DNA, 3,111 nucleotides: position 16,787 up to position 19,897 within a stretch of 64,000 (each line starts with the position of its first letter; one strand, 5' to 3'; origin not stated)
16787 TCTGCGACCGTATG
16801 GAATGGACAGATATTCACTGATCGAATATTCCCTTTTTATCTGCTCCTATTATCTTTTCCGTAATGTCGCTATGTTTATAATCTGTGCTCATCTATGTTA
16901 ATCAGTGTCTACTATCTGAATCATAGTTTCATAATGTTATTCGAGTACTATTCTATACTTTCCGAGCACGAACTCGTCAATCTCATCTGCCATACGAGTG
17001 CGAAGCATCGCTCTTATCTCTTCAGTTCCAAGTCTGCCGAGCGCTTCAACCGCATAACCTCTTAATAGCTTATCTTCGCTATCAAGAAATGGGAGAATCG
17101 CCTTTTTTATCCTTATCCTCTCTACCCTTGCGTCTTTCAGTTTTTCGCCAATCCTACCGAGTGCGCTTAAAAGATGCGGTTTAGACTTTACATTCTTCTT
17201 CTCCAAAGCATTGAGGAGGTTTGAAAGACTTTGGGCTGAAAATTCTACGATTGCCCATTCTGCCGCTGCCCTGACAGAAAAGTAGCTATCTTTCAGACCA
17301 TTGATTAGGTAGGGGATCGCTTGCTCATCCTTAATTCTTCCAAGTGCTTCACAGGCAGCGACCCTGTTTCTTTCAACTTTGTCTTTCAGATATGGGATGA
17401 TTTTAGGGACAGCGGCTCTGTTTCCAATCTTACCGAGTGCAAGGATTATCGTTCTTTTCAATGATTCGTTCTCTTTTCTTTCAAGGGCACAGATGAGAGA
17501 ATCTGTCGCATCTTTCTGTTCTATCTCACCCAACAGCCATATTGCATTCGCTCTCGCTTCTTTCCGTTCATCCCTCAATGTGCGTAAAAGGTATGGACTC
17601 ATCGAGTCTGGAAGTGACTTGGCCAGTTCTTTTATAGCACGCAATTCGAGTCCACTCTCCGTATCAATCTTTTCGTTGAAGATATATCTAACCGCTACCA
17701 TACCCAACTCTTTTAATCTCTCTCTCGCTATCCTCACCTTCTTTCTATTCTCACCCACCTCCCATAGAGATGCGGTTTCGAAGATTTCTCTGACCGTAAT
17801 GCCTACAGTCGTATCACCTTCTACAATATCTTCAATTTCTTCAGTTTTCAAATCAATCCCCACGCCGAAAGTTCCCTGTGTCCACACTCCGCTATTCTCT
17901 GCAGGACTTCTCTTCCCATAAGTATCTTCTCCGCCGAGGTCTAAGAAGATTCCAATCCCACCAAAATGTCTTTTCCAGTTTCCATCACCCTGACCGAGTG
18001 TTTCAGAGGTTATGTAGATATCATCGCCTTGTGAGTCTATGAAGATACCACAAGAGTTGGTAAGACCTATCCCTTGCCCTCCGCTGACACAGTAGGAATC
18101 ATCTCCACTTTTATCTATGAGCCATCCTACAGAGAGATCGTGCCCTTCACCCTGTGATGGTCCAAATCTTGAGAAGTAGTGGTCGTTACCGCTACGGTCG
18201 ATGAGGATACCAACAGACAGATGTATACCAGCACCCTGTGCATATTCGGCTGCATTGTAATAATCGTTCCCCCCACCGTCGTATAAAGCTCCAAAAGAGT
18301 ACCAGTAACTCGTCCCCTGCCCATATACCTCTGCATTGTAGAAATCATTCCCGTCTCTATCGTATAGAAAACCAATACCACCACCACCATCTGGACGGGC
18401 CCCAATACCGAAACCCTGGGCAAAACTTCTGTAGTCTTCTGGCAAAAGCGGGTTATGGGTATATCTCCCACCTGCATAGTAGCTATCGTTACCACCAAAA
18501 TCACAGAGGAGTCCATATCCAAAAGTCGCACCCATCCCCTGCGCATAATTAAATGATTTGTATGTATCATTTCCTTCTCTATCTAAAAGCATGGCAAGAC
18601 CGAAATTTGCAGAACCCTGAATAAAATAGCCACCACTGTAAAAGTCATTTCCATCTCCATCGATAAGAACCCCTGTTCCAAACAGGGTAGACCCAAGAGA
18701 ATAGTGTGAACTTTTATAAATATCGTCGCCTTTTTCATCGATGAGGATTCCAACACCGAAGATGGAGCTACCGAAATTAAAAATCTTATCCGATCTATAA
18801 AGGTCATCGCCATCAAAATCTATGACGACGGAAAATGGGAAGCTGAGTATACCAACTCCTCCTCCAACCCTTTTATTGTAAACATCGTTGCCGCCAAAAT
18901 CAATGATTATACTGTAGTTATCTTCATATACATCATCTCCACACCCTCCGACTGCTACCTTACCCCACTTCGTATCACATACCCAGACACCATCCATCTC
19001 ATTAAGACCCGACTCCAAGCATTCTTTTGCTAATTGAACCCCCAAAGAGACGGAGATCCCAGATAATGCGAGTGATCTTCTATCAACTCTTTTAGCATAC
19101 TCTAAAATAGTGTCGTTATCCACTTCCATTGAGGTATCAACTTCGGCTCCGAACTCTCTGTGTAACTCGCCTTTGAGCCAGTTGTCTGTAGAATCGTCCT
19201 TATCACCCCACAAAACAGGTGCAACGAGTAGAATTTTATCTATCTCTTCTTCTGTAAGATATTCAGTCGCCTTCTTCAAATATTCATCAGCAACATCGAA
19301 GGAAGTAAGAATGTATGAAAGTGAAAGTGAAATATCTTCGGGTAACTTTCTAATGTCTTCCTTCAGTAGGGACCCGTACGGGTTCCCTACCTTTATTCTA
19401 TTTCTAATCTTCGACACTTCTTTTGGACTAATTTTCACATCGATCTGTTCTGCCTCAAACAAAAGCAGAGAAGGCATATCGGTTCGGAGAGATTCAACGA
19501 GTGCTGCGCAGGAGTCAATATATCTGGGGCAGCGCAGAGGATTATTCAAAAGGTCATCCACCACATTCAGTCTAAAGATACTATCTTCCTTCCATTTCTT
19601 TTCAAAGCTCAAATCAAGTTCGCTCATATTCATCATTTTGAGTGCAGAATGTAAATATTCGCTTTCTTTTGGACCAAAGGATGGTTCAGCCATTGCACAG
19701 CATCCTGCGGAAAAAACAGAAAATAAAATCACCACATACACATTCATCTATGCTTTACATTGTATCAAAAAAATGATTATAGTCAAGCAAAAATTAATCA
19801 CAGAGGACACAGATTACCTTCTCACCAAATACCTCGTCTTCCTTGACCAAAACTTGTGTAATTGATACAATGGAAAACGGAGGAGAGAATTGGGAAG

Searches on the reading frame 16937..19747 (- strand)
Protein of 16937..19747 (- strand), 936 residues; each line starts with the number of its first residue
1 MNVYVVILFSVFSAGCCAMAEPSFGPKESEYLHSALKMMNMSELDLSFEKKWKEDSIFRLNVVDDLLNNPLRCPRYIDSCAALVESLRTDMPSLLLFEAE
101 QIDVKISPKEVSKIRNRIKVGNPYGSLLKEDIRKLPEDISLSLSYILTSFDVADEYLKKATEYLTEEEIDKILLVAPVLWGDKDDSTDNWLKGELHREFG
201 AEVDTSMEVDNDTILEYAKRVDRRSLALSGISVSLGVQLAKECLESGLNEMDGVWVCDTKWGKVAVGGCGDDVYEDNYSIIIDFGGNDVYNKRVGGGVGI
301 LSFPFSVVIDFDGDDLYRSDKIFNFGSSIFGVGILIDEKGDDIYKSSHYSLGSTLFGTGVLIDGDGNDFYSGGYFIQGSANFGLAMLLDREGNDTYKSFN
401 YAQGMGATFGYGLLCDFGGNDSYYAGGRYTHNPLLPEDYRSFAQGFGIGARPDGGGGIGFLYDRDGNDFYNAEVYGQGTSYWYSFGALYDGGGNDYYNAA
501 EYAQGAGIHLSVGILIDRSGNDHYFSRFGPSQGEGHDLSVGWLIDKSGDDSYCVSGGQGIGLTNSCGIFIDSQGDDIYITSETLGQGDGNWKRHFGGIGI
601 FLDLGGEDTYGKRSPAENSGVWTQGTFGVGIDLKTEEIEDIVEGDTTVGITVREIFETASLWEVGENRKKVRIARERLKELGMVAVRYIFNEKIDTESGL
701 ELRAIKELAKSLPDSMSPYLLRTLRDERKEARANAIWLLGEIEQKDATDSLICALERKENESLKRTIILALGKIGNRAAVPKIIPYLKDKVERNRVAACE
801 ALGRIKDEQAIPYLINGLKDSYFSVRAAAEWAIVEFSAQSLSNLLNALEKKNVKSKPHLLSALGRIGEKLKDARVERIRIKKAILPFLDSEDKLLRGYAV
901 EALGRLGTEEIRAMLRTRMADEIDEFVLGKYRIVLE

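Call 9: search_protein_families(library=ncbifam, proteins=[window:16937-19747:-])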
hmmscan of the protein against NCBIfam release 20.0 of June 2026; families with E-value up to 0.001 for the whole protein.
window:16937-19747:- (936 aa): 6 families
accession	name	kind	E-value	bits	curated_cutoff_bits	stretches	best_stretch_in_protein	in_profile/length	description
NF045662.1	DVU0298_fam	equivalog_domain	2.5e-13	50.1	75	1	857-916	126-182/213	DVU0298 family protein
NF045915.1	PhycobilmeDegNblB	equivalog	6.3e-13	48.7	300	1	721-853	71-205/214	phycobilisome degradation protein NblB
NF058502.1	phyc_lyase_CpcE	equivalog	6.3e-12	45.5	330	1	796-910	60-178/260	C-phycocyanin alpha-cysteine-84 phycocyanobilin lyase subunit CpcE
NF058505.1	phyc_lyase_CpeY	equivalog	1e-08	34.2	600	1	795-909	69-176/419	C-phycoerythrin alpha-cysteine-82 phycoerythrobilin lyase CpeY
NF058515.1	phyc_lyase_CpcF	equivalog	6.8e-08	32.3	220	1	795-868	16-89/200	C-phycocyanin alpha-cysteine-84 phycocyanobilin lyase subunit CpcF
NF010374.0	PRK13800.1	equivalog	6.5e-05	21.4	1196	1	697-839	635-773/898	fumarate reductase/succinate dehydrogenase flavoprotein subunit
